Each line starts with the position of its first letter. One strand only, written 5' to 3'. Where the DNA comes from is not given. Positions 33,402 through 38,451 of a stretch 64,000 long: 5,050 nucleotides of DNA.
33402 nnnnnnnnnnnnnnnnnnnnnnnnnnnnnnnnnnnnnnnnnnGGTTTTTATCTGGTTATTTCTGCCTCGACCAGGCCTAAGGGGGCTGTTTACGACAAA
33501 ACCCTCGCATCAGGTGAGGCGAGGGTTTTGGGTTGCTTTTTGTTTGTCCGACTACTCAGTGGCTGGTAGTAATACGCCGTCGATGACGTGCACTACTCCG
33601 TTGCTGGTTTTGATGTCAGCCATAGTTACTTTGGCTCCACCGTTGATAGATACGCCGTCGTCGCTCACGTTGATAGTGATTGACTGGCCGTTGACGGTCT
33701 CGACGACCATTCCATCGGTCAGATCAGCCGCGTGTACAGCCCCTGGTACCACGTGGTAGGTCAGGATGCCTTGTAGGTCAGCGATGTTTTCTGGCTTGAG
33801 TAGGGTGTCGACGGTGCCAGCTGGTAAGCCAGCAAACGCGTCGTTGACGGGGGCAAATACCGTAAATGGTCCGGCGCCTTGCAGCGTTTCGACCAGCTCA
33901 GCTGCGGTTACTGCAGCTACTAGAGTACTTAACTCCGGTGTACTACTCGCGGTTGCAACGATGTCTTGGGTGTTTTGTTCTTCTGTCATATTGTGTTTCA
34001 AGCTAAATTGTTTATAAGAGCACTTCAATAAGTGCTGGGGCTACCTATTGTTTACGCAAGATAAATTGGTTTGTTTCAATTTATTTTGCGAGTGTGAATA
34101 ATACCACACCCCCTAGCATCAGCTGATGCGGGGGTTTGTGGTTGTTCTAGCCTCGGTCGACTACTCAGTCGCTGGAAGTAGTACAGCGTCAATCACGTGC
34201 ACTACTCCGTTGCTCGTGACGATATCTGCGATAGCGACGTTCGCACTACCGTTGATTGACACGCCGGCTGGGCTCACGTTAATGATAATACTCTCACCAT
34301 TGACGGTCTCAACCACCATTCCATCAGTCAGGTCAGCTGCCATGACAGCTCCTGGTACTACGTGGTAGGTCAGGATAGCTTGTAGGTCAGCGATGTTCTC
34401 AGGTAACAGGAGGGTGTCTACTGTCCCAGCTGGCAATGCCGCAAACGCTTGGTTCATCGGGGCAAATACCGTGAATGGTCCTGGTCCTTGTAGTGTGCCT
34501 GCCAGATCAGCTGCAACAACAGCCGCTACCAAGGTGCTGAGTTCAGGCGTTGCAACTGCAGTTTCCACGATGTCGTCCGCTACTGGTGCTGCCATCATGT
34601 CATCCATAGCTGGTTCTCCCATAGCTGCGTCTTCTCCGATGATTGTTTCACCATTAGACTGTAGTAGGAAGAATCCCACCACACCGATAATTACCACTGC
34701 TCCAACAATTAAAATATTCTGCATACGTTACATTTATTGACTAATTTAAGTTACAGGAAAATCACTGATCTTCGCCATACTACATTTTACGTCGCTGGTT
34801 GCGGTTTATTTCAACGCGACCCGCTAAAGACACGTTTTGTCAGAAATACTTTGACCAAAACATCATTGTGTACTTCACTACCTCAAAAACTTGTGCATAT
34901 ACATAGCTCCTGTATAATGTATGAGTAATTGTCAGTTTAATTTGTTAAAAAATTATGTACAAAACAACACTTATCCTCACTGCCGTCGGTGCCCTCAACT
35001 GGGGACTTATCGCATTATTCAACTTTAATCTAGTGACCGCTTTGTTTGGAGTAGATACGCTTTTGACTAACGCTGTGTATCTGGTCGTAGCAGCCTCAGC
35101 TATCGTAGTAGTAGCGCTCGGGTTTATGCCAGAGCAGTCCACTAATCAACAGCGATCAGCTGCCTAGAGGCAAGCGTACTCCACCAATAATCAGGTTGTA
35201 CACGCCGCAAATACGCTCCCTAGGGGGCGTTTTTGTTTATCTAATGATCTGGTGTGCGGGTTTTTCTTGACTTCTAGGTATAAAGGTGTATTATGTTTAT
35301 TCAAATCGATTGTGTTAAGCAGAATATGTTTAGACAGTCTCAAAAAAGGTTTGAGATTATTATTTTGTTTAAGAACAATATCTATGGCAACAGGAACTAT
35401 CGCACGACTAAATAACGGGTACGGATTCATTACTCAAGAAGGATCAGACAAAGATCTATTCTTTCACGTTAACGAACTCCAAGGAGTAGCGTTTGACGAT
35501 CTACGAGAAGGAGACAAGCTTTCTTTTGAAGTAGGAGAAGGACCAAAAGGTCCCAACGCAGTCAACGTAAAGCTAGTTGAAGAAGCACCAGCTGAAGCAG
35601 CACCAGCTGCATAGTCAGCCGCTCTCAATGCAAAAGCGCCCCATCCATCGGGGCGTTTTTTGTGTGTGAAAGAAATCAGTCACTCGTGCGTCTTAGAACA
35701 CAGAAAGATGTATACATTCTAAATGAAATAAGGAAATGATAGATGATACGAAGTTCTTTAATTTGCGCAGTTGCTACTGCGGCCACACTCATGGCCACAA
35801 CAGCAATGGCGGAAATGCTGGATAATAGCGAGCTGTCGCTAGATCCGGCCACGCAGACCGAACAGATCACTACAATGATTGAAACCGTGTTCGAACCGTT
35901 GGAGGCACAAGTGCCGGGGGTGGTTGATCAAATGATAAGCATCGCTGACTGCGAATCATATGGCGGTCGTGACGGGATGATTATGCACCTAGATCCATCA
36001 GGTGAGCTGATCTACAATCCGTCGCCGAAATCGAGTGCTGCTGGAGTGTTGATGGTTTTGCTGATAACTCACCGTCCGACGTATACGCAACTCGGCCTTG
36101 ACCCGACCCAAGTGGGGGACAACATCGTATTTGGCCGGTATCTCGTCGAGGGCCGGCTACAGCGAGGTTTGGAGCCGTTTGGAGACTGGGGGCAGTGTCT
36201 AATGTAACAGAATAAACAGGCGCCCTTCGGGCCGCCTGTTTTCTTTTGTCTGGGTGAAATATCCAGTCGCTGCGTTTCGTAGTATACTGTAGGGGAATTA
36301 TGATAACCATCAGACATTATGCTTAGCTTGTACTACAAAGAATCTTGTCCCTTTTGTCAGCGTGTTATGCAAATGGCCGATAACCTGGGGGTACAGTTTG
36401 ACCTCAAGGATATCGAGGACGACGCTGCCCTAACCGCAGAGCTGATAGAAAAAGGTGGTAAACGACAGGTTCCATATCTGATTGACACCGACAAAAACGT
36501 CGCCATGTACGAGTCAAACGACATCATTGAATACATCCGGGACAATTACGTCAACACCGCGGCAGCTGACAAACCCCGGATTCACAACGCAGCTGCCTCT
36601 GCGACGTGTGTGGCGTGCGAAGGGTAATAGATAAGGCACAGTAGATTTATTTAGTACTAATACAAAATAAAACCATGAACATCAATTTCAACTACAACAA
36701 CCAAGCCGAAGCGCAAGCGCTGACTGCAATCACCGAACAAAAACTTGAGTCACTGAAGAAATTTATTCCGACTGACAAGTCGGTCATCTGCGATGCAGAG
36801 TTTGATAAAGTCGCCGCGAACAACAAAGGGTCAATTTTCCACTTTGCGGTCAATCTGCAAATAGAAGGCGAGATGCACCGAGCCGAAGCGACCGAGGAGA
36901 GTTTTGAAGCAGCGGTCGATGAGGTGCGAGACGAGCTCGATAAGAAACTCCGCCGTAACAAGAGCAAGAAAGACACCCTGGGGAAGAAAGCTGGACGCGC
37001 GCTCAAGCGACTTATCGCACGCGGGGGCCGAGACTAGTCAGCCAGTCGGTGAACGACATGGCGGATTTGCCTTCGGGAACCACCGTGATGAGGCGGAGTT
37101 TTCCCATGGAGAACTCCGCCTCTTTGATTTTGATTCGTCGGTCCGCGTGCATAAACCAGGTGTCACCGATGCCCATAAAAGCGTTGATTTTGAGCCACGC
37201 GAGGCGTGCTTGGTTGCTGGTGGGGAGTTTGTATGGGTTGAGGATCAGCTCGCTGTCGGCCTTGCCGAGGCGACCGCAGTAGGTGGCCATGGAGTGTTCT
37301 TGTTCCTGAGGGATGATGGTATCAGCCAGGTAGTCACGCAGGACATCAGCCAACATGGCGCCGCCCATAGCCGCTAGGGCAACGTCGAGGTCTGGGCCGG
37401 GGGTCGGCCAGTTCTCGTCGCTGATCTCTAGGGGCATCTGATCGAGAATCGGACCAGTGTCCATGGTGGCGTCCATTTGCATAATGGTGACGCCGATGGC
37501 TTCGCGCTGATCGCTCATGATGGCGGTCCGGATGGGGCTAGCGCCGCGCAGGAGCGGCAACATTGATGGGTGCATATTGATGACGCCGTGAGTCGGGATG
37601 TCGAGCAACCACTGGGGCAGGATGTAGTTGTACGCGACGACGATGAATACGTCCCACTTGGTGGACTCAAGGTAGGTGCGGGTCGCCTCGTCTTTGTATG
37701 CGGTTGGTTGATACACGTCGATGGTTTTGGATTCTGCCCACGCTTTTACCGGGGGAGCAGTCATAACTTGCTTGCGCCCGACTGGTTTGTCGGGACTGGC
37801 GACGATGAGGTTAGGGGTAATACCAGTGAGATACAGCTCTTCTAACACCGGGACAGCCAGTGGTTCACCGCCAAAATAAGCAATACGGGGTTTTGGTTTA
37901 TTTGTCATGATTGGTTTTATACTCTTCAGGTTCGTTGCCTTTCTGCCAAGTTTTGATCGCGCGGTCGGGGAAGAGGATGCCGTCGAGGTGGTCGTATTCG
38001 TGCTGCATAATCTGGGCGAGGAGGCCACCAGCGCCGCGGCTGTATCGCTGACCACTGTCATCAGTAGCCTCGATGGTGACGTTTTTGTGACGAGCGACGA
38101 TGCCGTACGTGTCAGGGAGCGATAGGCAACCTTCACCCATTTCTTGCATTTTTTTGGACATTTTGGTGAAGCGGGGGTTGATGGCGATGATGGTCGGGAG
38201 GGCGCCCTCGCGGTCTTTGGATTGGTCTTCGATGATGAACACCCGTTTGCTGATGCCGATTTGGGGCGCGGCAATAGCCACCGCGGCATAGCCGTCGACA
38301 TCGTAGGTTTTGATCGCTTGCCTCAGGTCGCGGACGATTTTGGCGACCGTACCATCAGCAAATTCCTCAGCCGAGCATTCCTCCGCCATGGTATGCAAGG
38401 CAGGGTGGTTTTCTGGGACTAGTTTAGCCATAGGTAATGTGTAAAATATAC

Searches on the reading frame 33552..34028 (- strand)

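Call 68: search_protein_families(library=pfam, proteins=[window:33552-34028:-], max_evalue=0.0001)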
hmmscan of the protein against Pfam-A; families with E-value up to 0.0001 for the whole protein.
window:33552-34028:- (158 aa): 1 family
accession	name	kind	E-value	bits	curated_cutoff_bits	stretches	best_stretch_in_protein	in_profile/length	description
PF02469.27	Fasciclin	-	2.5e-39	134.7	22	1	32-155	2-123/123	Fasciclin domain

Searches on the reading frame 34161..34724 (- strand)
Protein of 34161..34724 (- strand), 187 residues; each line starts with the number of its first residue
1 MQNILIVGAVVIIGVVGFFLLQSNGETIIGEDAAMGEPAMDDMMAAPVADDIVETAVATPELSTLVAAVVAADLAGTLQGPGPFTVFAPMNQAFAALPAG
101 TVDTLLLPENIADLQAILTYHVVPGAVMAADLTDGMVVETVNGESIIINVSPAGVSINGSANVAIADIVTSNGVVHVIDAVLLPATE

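Call 68: search_protein_families(library=pfam, proteins=[window:34161-34724:-], max_evalue=0.0001)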
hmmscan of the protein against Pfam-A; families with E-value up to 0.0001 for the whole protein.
window:34161-34724:- (187 aa): 1 family
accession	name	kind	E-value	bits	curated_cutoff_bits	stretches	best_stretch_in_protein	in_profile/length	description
PF02469.27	Fasciclin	-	7e-36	123.6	22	1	61-184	2-123/123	Fasciclin domain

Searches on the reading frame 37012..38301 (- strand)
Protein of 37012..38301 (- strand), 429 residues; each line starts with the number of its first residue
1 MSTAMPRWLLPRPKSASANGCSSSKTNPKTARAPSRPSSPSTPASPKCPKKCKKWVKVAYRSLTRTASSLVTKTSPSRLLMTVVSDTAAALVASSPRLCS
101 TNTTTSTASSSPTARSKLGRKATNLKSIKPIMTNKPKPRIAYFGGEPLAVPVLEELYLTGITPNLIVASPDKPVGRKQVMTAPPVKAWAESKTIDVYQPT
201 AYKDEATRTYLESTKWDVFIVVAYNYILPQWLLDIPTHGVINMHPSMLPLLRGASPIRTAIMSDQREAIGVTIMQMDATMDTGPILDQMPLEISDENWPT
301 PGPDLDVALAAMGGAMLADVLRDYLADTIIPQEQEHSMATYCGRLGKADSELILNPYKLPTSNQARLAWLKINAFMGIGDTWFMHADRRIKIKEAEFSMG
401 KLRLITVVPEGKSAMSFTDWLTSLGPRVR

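Call 69: search_protein_families(library=pfam, proteins=[window:37012-38301:-], max_evalue=0.0001)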
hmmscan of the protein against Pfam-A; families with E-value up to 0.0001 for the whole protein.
window:37012-38301:- (429 aa): 1 family
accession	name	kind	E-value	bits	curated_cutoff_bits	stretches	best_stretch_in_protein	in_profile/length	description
PF00551.24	Formyl_trans_N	-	1.1e-25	90.9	26.1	1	164-295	31-158/181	Formyl transferase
